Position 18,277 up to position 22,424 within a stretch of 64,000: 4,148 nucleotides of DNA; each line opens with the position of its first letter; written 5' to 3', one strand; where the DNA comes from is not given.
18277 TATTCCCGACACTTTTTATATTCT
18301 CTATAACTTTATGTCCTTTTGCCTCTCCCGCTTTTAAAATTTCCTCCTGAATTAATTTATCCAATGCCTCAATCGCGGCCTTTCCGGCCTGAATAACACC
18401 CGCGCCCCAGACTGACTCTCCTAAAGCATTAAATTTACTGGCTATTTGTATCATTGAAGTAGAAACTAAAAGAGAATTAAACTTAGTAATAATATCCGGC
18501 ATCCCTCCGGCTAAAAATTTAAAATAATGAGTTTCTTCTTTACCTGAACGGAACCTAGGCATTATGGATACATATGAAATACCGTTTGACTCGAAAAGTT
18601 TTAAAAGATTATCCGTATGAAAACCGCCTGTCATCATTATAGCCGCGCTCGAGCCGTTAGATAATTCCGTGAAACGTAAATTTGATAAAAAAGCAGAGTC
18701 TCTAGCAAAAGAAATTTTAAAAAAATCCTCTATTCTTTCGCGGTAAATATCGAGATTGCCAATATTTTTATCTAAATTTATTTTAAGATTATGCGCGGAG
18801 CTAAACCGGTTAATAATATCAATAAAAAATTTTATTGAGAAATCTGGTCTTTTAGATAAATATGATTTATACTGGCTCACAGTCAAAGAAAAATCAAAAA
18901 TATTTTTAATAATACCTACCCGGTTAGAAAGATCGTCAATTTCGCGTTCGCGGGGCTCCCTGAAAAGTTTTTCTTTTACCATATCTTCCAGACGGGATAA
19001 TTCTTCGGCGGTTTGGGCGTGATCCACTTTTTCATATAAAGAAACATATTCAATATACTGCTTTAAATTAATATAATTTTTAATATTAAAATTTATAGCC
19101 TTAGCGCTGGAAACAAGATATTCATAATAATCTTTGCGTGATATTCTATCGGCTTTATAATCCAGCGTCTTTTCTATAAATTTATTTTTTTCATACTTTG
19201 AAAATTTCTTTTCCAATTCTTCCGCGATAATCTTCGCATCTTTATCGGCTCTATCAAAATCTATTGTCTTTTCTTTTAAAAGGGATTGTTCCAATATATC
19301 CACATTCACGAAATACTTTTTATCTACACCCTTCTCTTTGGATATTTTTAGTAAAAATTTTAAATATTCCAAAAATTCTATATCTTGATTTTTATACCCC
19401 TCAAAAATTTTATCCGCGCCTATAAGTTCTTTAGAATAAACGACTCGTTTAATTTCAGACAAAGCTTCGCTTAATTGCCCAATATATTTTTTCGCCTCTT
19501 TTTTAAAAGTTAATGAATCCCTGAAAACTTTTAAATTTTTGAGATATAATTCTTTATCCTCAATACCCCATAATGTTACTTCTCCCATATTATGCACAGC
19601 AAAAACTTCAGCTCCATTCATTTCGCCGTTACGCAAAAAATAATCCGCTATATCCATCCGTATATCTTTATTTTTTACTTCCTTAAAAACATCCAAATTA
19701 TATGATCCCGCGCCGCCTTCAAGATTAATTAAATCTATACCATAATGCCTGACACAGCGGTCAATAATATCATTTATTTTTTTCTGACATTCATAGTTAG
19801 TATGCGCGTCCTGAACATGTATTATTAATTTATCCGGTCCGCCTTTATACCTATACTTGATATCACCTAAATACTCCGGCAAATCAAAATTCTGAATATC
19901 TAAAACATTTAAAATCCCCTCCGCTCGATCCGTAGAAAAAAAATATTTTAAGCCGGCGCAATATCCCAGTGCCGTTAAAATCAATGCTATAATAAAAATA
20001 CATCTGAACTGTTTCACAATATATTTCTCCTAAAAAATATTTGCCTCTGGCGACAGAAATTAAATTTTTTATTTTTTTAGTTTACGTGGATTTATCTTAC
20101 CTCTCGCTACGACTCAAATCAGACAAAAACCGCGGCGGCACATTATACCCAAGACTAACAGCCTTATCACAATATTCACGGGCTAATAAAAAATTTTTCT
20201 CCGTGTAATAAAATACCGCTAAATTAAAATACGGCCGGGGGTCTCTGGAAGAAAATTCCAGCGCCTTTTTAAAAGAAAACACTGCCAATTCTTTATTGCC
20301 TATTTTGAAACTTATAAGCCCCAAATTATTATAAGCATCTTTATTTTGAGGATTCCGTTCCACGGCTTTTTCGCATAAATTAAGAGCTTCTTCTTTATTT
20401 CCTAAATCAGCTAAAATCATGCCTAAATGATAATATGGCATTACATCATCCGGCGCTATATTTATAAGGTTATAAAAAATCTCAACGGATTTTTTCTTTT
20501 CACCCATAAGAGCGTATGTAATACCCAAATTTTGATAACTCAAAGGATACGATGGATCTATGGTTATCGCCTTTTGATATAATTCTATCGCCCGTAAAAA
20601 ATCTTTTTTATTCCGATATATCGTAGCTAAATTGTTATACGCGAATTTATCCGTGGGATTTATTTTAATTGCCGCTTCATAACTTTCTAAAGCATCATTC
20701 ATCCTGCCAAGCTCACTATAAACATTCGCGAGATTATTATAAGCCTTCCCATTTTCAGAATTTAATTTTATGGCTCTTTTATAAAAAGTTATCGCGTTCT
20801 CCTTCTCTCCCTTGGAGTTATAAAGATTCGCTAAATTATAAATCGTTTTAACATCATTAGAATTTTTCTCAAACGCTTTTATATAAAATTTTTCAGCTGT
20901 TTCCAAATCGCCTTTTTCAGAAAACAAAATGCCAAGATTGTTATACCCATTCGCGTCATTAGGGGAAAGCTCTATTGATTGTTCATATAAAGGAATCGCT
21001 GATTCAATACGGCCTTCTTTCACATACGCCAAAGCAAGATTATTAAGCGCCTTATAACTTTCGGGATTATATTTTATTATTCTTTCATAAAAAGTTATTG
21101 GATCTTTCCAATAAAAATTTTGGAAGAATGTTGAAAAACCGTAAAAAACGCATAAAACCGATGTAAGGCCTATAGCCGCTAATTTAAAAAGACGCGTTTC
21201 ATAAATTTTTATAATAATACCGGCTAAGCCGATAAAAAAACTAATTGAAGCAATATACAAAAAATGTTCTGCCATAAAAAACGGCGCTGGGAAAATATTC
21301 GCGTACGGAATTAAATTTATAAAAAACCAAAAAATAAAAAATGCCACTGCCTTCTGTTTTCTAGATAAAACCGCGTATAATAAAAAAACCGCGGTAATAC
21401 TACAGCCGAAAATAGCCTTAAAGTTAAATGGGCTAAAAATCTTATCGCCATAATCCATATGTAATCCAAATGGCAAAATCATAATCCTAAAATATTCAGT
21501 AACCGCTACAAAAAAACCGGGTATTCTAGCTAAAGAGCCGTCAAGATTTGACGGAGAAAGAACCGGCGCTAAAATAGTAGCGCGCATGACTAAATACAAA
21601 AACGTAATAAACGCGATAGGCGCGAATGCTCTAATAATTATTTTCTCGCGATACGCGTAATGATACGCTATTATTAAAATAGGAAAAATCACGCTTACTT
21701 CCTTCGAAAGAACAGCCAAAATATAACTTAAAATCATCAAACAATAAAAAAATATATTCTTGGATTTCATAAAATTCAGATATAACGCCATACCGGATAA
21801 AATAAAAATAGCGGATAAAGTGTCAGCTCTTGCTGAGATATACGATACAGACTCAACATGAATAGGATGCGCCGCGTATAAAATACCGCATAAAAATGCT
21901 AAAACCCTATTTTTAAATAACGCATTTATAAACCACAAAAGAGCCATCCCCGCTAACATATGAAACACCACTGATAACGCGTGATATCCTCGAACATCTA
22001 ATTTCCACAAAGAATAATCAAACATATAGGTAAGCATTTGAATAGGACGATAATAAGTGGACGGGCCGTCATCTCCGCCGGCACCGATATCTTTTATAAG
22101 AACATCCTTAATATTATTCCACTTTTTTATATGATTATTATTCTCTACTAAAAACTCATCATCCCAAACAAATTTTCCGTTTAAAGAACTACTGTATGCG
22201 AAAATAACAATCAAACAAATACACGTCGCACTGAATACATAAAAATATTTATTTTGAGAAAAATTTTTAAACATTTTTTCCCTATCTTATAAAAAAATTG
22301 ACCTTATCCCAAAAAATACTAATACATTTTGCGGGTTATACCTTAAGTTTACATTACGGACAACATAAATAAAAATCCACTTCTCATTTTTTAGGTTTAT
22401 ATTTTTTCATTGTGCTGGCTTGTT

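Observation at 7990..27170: Three large anchor-bearing enzymes with different chemistries share one unrecognised C-terminal domain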

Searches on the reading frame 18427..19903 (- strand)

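Call 53: find_related_loci(query=A3, collection=metagenome_contigs, flank=10000)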
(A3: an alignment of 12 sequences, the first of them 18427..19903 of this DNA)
Query A3 (492 aa) in metagenome_contigs; peptide patterns used: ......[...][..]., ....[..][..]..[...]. (x = any residue, [..] = any of these).
600 stretches matched a pattern (row limit reached: there are more); 485 encode a relative of the query (tblastn E <= 1e-3); the best 80 are kept; 79 distinct loci.
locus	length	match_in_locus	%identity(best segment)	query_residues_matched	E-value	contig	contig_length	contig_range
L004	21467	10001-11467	44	1-489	4e-137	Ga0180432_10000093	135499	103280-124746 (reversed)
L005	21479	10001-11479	43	1-492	7e-137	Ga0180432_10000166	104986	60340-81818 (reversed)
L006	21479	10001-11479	43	1-492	2e-136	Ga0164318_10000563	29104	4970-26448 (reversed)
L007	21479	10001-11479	41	1-492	2e-134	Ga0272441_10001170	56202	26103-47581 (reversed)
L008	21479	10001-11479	41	1-492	2e-132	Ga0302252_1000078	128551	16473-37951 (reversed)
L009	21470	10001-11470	42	1-489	7e-132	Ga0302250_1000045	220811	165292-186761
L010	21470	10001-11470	42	1-489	7e-132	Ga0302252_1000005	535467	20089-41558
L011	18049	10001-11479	41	1-492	6e-132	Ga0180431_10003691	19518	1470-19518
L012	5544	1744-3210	42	1-489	3e-132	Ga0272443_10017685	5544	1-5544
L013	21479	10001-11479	42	1-492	6e-131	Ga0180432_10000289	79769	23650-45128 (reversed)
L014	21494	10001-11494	41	1-492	2e-128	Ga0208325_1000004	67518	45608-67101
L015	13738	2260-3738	41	1-492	9e-128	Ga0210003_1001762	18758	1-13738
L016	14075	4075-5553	41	1-492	9e-128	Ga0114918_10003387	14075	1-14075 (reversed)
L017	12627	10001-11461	41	1-489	6e-125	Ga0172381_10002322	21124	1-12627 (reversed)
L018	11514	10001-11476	39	2-492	5e-125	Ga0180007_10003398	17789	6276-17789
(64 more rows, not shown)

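Call 87: search_solved_structures(query=A3, max_evalue=1)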
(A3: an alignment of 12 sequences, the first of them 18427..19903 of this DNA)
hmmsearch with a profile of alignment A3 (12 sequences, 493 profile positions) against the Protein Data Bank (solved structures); distinct sequences matched with E-value up to 1: 5.
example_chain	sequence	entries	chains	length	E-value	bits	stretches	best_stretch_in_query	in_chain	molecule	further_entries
6zym_u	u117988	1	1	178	0.054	15.1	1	157-222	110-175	Splicing factor YJU2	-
2a9u_A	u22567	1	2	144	0.46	12.1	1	243-297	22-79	Ubiquitin carboxyl-terminal hydrolase 8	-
8y9a_A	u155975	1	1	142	0.47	12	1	243-296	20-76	Ubiquitin carboxyl-terminal hydrolase 8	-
5yzg_Y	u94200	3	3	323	0.68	11.5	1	157-239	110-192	Coiled-coil domain-containing protein 94 | Splicing factor YJU2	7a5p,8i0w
9xtt_Y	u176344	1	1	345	0.86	11.2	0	157-239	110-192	Splicing factor YJU2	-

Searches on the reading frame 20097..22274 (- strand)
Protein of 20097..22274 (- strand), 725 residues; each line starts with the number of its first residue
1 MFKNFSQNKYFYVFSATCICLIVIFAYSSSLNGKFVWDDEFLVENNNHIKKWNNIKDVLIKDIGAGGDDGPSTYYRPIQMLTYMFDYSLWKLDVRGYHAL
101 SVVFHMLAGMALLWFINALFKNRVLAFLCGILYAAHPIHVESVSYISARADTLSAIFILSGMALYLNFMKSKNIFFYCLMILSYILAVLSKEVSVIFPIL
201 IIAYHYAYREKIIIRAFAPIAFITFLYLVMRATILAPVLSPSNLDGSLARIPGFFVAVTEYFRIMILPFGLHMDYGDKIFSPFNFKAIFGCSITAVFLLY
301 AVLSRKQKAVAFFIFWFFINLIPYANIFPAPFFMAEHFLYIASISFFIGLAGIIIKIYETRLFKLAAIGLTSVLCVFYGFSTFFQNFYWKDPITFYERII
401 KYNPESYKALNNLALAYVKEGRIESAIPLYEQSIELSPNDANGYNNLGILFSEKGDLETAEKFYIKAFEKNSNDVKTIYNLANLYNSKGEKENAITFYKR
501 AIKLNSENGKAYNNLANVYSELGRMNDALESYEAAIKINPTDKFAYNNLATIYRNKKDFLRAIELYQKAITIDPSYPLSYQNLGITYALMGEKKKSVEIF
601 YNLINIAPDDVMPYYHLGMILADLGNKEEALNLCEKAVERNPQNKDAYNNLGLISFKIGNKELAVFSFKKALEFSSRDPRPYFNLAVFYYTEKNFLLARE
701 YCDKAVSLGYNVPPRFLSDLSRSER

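Call 5: search_protein_families(library=pfam, proteins=[window:20097-22274:-], max_evalue=0.1)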
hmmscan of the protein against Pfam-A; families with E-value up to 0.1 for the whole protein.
window:20097-22274:- (725 aa): 48 families (the best 25 are shown)
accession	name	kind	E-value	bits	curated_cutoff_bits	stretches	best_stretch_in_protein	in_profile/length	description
PF00515.34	TPR_1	-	3.3e-64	210.7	27.8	8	510-542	2-34/34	Tetratricopeptide repeat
PF13181.12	TPR_8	-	1.4e-57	187.4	25.7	7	510-541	2-33/34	Tetratricopeptide repeat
PF13431.12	TPR_17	-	3.8e-57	186.3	24.4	7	429-461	1-33/34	Tetratricopeptide repeat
PF07719.23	TPR_2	-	2.4e-52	171.2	27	7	510-542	2-34/34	Tetratricopeptide repeat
PF13414.12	TPR_11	-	1.6e-44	149.8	26.8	6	415-455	2-42/42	TPR repeat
PF13424.12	TPR_12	-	4.3e-38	129.8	30.1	5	408-469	4-73/77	Tetratricopeptide repeat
PF13176.12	TPR_7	-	1.4e-31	106.2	27.9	4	409-440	1-32/36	Tetratricopeptide repeat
PF13432.12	TPR_16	-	1.5e-31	108.9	32.7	3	514-577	2-65/65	Tetratricopeptide repeat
PF13374.12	TPR_10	-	2.6e-31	107.1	27.5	4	511-538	4-31/42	Tetratricopeptide repeat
PF14559.12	TPR_19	-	2.7e-29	101.7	25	5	492-549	8-64/68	Tetratricopeptide repeat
PF13428.12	TPR_14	-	6.9e-26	88.5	23.5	4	614-652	4-42/44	Tetratricopeptide repeat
PF13371.12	TPR_9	-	2.1e-17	63.4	35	3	394-441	16-63/73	Tetratricopeptide repeat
PF13174.12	TPR_6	-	1.9e-16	60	26.3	0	614-643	3-32/33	Tetratricopeptide repeat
PF25063.1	ARM_TT21_C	-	2e-16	61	35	3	480-577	100-198/209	Tetratricopeptide repeat protein 21 C-terminal ARM domain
PF12895.13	ANAPC3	-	8.2e-15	55.3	27.2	2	454-534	2-81/82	Anaphase-promoting complex, cyclosome, subunit 3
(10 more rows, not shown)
